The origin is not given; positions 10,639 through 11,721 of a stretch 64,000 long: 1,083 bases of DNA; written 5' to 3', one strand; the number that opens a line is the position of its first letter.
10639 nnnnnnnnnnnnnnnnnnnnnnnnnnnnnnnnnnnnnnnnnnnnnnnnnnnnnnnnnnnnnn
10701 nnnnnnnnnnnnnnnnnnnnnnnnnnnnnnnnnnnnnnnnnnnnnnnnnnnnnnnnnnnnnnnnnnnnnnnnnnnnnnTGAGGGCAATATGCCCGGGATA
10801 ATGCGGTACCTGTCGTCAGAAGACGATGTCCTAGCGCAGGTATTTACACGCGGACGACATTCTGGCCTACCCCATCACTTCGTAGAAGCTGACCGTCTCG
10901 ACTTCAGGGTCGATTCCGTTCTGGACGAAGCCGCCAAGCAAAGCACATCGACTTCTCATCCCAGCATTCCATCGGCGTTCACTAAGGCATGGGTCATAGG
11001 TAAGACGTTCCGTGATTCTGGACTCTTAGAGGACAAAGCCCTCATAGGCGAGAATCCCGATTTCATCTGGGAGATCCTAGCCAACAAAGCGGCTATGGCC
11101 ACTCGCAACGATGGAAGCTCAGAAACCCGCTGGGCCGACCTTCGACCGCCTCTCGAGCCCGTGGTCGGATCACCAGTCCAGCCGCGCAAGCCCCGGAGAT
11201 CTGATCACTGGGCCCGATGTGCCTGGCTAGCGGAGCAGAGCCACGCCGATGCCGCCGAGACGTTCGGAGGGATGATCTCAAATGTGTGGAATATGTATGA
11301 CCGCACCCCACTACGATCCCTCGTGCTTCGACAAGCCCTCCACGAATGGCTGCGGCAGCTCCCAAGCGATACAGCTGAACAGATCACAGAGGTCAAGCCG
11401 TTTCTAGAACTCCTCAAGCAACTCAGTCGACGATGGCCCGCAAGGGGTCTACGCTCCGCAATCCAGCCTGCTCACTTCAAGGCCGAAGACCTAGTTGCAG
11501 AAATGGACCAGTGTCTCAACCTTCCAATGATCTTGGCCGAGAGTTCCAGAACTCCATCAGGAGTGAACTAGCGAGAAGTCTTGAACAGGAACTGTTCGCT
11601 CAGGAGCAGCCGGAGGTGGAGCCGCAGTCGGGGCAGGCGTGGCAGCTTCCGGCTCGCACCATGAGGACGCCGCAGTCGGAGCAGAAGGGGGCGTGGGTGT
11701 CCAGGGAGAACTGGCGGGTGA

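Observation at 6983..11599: Lower-GC three-gene cassette (RHH/wHTH protein, 875-aa GHKL-type ATPase, 260-aa orphan) between adh and nrdJ: candidate uncharacterised conflict/defence system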

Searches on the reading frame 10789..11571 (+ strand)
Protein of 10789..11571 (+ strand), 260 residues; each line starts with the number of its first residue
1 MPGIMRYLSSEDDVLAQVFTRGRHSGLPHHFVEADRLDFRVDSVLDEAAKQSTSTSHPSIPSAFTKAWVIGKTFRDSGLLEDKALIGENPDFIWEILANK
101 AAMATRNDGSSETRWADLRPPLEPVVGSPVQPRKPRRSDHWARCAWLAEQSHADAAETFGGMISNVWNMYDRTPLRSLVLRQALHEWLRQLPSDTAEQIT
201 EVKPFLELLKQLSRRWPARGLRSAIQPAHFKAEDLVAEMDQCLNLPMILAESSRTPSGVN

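Call 3: search_protein_families(library=pfam, proteins=[window:10789-11571:+], max_evalue=1)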
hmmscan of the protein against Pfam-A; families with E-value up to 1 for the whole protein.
window:10789-11571:+ (260 aa): 0 families

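Call 4: search_protein_families(library=padloc, proteins=[window:10789-11571:+], max_evalue=1)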
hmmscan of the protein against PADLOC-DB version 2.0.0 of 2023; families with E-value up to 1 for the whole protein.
window:10789-11571:+ (260 aa): 0 families

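Call 5: search_protein_families(library=ncbifam, proteins=[window:10789-11571:+], max_evalue=1)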
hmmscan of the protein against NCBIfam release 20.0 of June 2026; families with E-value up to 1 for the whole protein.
window:10789-11571:+ (260 aa): 0 families

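Call 16: find_homologous_proteins(query=window:10789-11568:+, max_evalue=0.001)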
Query window:10789-11568:+ (260 aa): 22 proteins with E <= 0.001 among 585 candidates.
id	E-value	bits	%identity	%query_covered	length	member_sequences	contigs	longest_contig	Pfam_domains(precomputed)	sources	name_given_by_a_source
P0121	1.1e-156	538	91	100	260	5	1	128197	-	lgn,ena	-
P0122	4.9e-149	513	85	100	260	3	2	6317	-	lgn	-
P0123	1.2e-135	469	78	100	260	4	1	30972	-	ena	-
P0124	6.5e-133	460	75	100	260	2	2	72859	-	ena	-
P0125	6.5e-132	457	77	100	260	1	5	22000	-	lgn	-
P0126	5.0e-131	454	76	100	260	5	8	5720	-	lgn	-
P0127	1.4e-130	452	77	98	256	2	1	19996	-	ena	-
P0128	1.0e-129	450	74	100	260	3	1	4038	-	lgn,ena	-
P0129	4.5e-129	447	73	100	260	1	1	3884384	-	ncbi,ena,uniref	ncbi:hypothetical protein [Candidatus Poriferisocius sp.]|uniref:hypothetical protein n=1 Tax=Candid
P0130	5.2e-129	447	72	100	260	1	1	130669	-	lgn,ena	-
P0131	5.8e-129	447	73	100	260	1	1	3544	-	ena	-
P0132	1.3e-128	446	73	100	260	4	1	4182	-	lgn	-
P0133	4.8e-128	444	74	100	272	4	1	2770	-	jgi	-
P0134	1.0e-127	443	74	100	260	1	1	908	-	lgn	-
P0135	2.5e-122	425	72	100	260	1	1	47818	-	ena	-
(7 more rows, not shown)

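Call 41: find_homologous_proteins(query=A4, max_evalue=0.001)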
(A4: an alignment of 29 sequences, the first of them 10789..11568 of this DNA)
Query A4 (29 sequences) (260 aa, profile of the alignment): 118 proteins with E <= 0.001 among 8000 candidates.
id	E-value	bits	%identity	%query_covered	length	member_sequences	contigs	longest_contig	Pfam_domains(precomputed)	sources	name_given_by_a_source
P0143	9.6e-95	335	35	84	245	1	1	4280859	-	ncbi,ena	-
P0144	4.6e-92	326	35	87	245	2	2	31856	-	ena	-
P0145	7.0e-92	325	36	82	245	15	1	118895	-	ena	-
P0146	7.0e-92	325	36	82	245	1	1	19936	-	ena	-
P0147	2.0e-91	324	34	84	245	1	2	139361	-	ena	-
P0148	3.0e-91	323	34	82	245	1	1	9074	-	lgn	-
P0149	2.6e-90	320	35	83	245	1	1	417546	-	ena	-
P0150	4.9e-90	319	31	85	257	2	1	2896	-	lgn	-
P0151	7.2e-90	319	33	80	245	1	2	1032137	-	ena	-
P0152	1.1e-89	318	29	94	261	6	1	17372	-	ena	-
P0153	1.7e-89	317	30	87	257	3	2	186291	-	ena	-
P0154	2.8e-89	317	31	82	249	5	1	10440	-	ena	-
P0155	3.7e-89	316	34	81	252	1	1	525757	-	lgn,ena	-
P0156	3.9e-89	316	30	82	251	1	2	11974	-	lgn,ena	-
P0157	3.9e-89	316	34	84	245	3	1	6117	-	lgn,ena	-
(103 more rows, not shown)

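Call 42: search_solved_structures(query=A4, max_evalue=10, show_alignments=2)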
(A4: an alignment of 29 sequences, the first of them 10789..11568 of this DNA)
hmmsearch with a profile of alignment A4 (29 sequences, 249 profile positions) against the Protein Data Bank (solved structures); distinct sequences matched with E-value up to 10: 6.
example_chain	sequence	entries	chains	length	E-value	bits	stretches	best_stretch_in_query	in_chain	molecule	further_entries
7tlj_D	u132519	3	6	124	0.048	16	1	58-117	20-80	14 kDa peptide of ubiquinol-cytochrome c2 oxidoreductase complex | Cytochrome b-c1 subunit IV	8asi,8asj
8rbf_A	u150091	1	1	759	0.4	13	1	133-201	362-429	Unconventional myosin-Va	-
8r9v_A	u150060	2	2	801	0.42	12.9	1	133-201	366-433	Unconventional myosin-Va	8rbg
4zlk_A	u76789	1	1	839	0.44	12.9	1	133-201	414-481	Unconventional myosin-Va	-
8of8_M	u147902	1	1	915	0.46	12.8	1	133-201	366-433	Unconventional myosin-Va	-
1w8j_A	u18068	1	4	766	1.5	11.1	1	133-201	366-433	MYOSIN VA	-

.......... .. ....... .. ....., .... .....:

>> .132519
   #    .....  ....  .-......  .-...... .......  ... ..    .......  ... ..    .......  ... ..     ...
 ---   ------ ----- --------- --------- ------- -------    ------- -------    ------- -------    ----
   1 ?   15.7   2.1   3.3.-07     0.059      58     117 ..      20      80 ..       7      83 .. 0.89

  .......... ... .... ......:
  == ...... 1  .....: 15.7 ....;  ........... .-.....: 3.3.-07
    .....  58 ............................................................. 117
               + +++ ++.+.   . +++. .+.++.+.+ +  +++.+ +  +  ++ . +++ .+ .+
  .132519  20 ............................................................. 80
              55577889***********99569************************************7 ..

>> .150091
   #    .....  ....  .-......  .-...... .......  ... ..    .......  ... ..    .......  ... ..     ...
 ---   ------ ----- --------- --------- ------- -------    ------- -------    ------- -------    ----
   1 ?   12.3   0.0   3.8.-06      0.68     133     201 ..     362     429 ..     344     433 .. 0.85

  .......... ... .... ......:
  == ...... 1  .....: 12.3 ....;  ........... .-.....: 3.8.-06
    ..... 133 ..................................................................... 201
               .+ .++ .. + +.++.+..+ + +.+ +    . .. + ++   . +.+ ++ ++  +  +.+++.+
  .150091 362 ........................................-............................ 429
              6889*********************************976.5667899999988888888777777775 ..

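Call 55: predict_structure(alignment_id=A5)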
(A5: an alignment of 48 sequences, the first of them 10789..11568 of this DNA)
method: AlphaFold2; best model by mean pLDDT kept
length: 260 residues; sequences in the alignment: 48
mean_pLDDT: 87.5   pTM: 0.84
mean pLDDT of the five models: 87.5, 87.3, 86.7, 86.5, 85.6
residues with pLDDT >= 90: 161; 70-90: 70; 50-70: 17; < 50: 12
segments of 3 or more residues with pLDDT < 50: 130-137, 258-260
pLDDT, mean of each block of 10 residues (from residue 1): 83 86 83 92 96 93 95 94 83 87 90 87 52 54 95 98 95 94 98 97 97 88 79 96 97 65
secondary structure, 60 per line:
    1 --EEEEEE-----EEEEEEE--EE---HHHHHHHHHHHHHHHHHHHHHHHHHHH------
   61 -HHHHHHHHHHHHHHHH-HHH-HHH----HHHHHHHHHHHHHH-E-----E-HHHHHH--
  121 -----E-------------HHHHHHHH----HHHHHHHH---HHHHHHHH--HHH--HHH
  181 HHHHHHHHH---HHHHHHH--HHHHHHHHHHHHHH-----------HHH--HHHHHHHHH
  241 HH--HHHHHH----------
elements in order: E3-8 E14-20 H28-54 H62-77 H90-103 H113-118 H140-147 H152-159 H163-170 H178-189 H193-199 H202-215 H232-242 H245-250

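Call 83: fold_search(model_id=the predicted structure, library=viral)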
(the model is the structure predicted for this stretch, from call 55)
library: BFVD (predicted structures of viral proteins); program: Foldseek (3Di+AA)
matches with E <= 10: 74; with E <= 0.001: 0
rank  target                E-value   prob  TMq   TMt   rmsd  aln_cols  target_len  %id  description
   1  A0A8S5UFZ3            9.6e-01  0.08  0.17  0.16  14.6       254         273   12  Uncharacterized protein [Podoviridae sp. ctnuR9]
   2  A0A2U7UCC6            1.9e+00  0.04  0.17  0.17  18.8       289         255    9  Uncharacterized protein [Pandoravirus neocaledonia]
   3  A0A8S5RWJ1            2.2e+00  0.02  0.10  0.08  31.4       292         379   10  Uncharacterized protein [Siphoviridae sp. ctHip2]
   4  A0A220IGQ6            2.4e+00  0.06  0.15  0.19  20.9       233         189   13  Putative ORF3 protein [Giant panda associated gemycircularvirus]
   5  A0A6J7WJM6            2.5e+00  0.03  0.15  0.09  17.4       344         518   11  Caudovirus, tape measure, N-terminal (Fragment) [uncultured Caudovirales phage]
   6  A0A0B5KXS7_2          2.7e+00  0.04  0.19  0.08  17.8       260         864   13  (no name in the UniProt tables at hand)
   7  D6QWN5                3.1e+00  0.03  0.14  0.11  19.9       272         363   10  (no name in the UniProt tables at hand)
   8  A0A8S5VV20            3.3e+00  0.04  0.10  0.20  16.3       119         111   16  (no name in the UniProt tables at hand)
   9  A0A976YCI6            3.4e+00  0.06  0.18  0.18  13.6       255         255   10  DNA terminal protein [Microbacterium phage PineapplePizza]
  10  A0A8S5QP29            3.4e+00  0.03  0.16  0.16  26.0       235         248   14  Uncharacterized protein [Siphoviridae sp. ctWhx86]
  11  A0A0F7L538            3.4e+00  0.03  0.17  0.16  21.7       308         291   15  ERF superfamily protein [uncultured marine virus]
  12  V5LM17                3.8e+00  0.05  0.17  0.21  17.7       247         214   12  (no name in the UniProt tables at hand)
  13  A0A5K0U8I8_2          3.8e+00  0.04  0.19  0.07  19.9       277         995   11  Kinesin motor domain-containing protein [Yasminevirus sp. GU-2018]
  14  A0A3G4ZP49            4.0e+00  0.03  0.19  0.17  16.0       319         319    8  HD domain-containing protein [Terrestrivirus sp.]
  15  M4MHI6                4.3e+00  0.11  0.30  0.23  13.5       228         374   16  (no name in the UniProt tables at hand)
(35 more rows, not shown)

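Call 106: search_protein_families(library=phrogs, proteins=[window:10789-11568:+], max_evalue=0.01)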
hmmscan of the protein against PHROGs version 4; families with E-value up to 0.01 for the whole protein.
window:10789-11568:+ (260 aa): 0 families
